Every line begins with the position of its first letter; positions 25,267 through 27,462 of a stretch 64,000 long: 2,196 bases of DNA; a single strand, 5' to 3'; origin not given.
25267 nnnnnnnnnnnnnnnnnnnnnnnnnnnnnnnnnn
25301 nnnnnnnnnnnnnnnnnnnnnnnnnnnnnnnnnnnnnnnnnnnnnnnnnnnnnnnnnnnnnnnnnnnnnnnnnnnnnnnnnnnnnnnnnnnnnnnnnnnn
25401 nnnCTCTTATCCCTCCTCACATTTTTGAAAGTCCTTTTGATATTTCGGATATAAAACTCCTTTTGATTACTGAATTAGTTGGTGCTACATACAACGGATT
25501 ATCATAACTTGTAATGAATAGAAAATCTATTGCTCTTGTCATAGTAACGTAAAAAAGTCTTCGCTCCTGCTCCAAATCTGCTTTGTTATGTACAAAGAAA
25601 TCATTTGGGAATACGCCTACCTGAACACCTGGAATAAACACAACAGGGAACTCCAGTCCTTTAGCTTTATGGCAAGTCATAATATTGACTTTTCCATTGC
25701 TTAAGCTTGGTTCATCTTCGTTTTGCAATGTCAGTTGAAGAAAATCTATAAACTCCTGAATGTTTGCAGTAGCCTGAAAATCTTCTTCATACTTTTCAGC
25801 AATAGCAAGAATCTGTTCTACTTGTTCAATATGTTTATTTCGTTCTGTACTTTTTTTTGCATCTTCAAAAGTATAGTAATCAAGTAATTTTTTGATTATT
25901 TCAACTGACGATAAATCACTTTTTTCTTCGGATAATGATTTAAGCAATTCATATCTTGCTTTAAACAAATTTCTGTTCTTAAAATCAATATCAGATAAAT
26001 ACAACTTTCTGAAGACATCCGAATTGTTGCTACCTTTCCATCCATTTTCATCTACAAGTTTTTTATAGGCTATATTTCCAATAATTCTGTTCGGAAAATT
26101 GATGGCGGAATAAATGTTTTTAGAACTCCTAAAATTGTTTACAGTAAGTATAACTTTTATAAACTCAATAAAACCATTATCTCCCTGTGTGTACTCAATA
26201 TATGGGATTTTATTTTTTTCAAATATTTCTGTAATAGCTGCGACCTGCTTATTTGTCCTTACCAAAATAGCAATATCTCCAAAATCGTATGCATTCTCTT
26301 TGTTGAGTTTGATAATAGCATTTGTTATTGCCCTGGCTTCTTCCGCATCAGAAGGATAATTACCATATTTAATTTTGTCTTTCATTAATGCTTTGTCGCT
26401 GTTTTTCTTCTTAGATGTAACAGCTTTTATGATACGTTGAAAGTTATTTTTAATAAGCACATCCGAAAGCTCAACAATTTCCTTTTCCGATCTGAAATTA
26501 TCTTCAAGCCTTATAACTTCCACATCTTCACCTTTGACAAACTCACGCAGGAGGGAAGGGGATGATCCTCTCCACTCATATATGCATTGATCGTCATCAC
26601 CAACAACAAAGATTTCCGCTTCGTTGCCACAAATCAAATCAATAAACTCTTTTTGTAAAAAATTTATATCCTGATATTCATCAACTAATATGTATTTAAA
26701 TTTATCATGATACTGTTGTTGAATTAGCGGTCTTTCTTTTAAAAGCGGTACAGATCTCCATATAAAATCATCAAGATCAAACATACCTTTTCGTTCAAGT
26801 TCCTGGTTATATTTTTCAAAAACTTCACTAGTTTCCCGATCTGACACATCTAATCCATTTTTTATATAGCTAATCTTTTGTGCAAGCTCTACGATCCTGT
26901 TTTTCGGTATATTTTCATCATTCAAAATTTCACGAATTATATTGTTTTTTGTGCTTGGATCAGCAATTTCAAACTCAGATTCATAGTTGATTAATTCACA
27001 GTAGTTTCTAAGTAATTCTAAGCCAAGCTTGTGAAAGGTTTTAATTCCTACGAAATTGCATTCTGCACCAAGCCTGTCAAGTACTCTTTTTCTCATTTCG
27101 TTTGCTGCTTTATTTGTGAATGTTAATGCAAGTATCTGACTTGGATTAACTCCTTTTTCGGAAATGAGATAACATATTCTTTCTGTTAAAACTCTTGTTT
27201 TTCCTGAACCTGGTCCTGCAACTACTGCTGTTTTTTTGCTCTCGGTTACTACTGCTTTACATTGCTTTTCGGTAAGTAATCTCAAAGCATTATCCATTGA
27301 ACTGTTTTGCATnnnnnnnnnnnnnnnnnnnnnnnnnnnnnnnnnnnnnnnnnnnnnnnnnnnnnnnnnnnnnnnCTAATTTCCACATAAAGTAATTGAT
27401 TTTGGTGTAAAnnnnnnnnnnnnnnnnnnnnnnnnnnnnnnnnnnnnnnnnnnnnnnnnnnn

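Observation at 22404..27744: Seven-gene operon on the island (UvrD-like helicase, HIRAN, cytoplasmic LRR, two YbjN-like proteins, TM/zinc-ribbon protein, small protein) with a divergent XRE regulator: candidate undescribed defence-type system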

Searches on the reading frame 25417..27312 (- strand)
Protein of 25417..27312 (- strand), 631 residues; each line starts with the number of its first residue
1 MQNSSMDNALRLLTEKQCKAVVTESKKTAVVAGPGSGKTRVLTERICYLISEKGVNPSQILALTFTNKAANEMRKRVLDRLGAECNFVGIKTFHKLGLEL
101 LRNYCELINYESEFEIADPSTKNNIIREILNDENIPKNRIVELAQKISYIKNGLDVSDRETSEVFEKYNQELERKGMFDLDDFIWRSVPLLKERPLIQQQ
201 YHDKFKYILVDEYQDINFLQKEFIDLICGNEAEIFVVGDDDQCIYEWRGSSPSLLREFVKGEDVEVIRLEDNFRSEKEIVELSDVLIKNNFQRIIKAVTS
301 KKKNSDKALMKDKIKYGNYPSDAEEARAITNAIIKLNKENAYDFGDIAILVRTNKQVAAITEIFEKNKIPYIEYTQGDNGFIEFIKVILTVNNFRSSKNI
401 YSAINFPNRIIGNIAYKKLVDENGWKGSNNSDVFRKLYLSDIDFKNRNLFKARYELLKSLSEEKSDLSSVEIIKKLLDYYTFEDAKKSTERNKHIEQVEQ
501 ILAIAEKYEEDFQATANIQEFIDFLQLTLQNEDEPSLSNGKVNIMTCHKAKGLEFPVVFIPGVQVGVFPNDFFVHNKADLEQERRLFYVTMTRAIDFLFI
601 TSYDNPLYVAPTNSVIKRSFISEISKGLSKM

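Call 3: search_protein_families(library=pfam, proteins=[window:25417-27312:-], max_evalue=0.01)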
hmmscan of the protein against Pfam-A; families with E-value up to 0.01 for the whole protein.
window:25417-27312:- (631 aa): 8 families
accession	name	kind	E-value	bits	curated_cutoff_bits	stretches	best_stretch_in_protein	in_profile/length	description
PF00580.27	UvrD-helicase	-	6.9e-70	236.2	23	1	13-258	1-266/271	UvrD/REP helicase N-terminal domain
PF13361.12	UvrD_C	-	1.5e-45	156.6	25.6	1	267-603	1-348/350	UvrD-like helicase C-terminal domain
PF13245.12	AAA_19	-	1.5e-24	87.1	25.1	1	19-246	3-132/134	AAA domain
PF13538.12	UvrD_C_2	-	4.6e-09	36.4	27.4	1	544-594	4-45/52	UvrD-like helicase C-terminal domain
PF13604.12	AAA_30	-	2.9e-06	27.6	27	1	16-76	5-65/191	AAA domain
PF01443.25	Viral_helicase1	-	9.6e-05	22.7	21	0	518-596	161-222/228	Viral superfamily 1 RNA helicase core domain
PF13086.12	AAA_11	-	0.00011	22.5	27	1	19-88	11-89/257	AAA domain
PF13087.12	AAA_12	-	0.00016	21.7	27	0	519-600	119-190/195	AAA domain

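Call 4: search_protein_families(library=padloc, proteins=[window:25417-27312:-], max_evalue=0.01)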
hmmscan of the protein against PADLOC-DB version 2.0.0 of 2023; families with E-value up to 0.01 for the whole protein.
window:25417-27312:- (631 aa): 51 families (the best 25 are shown)
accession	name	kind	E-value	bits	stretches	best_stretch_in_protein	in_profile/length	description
PDLC00114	GajB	-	2.9e-87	291.7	1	6-601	1-610/635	UrvD helicase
PDLC00132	GajB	-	4.8e-86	287.7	1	13-601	4-599/625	UrvD helicase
PDLC00117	GajB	-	6.6e-84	280.5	1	11-601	13-573/604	UrvD helicase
PDLC03802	RTasHel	-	3.1e-80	268.9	2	16-423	9-382/675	DRT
PDLC00127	GajB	-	4.6e-59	198.5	1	12-602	8-566/594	UrvD helicase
PDLC00103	GajB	-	2.3e-57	193.3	1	14-604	17-578/612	UrvD helicase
PDLC00107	GajB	-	2.8e-54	182.7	2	15-399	18-405/587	UrvD helicase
PDLC00123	GajB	-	9.4e-52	174.3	2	13-391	5-354/540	UrvD helicase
PDLC00130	GajB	-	5.1e-47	158.4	2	13-370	4-362/589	UrvD helicase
PDLC00121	GajB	-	1.7e-44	150.3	2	14-377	7-366/565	UrvD helicase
PDLC00119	GajB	-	1.7e-43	147.4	1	24-601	14-542/565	UrvD helicase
PDLC00104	GajB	-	2.2e-40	137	2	16-368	6-319/574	UrvD helicase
PDLC00122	GajB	-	6.4e-40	135.5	2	15-378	6-321/502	UrvD helicase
PDLC00134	GajB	-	5.2e-38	129.2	1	15-371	18-377/431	UrvD helicase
PDLC00138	GajB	-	1.8e-37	127.3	2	149-601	165-566/581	UrvD helicase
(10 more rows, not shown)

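Call 15: search_protein_families(library=phrogs, proteins=[window:25417-27312:-], max_evalue=0.01)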
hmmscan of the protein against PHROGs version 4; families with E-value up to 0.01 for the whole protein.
window:25417-27312:- (631 aa): 3 families
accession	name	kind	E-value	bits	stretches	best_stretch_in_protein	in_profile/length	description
phrog_1967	-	DNA, RNA and nucleotide metabolism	1.5e-99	335.7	1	3-613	143-679/776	DNA helicase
phrog_25205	-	unknown function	3.7e-07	29.8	1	13-289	4-269/607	-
phrog_325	-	DNA, RNA and nucleotide metabolism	2.1e-06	27.3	1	6-95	464-548/986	Dda-like helicase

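Call 16: search_protein_families(library=ncbifam, proteins=[window:25417-27312:-], max_evalue=0.01)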
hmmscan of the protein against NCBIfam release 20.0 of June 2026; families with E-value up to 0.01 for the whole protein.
window:25417-27312:- (631 aa): 15 families
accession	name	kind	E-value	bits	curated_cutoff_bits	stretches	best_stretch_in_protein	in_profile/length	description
TIGR01073.1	pcrA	equivalog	1.9e-120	403.4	911.2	1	12-628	4-635/725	DNA helicase PcrA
TIGR01075.1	uvrD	equivalog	8.7e-104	348.3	1144.45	1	11-627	3-634/715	DNA helicase II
NF008743.0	PRK11773.1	equivalog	1.7e-101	340.7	965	1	9-626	6-638/720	DNA helicase II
TIGR01074.1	rep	equivalog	4.1e-97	326.1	951.45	1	14-601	3-610/668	DNA helicase Rep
NF008172.0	PRK10919.1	equivalog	9.8e-73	245.5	1168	1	15-601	5-610/673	DNA helicase Rep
NF008276.0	PRK11054.1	equivalog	2.3e-46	158.6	543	3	13-118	197-300/684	DNA helicase IV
TIGR02785.1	addA_Gpos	equivalog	6.9e-44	150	707.65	3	161-324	341-511/1234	helicase-exonuclease AddAB subunit AddA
TIGR02784.1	addA_alphas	equivalog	5.5e-34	117.7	860.75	4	28-82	13-66/1138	double-strand break repair helicase AddA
NF010485.0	PRK13909.1-2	equivalog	1.4e-32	112.9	650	2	175-559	299-628/909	RecB-like helicase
NF010487.0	PRK13909.1-4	equivalog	5e-30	104.4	759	3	202-388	325-517/924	RecB-like helicase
TIGR00609.1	recB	equivalog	6.1e-29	100.8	696.05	2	163-601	328-811/1175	exodeoxyribonuclease V subunit beta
NF010484.0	PRK13909.1-1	equivalog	1.1e-17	63.2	1074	2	26-81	6-60/945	RecB-like helicase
NF008128.0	PRK10876.1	equivalog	5.5e-11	40.8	1697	1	159-286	330-460/1181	exodeoxyribonuclease V subunit beta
TIGR01448.2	helicase_RecD2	equivalog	7e-10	37.7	500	1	203-363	407-556/713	SF1B family DNA helicase RecD2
NF041254.1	motor_HelR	exception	2.7e-05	22.6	750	0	199-289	513-601/706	RNA polymerase recycling motor ATPase HelR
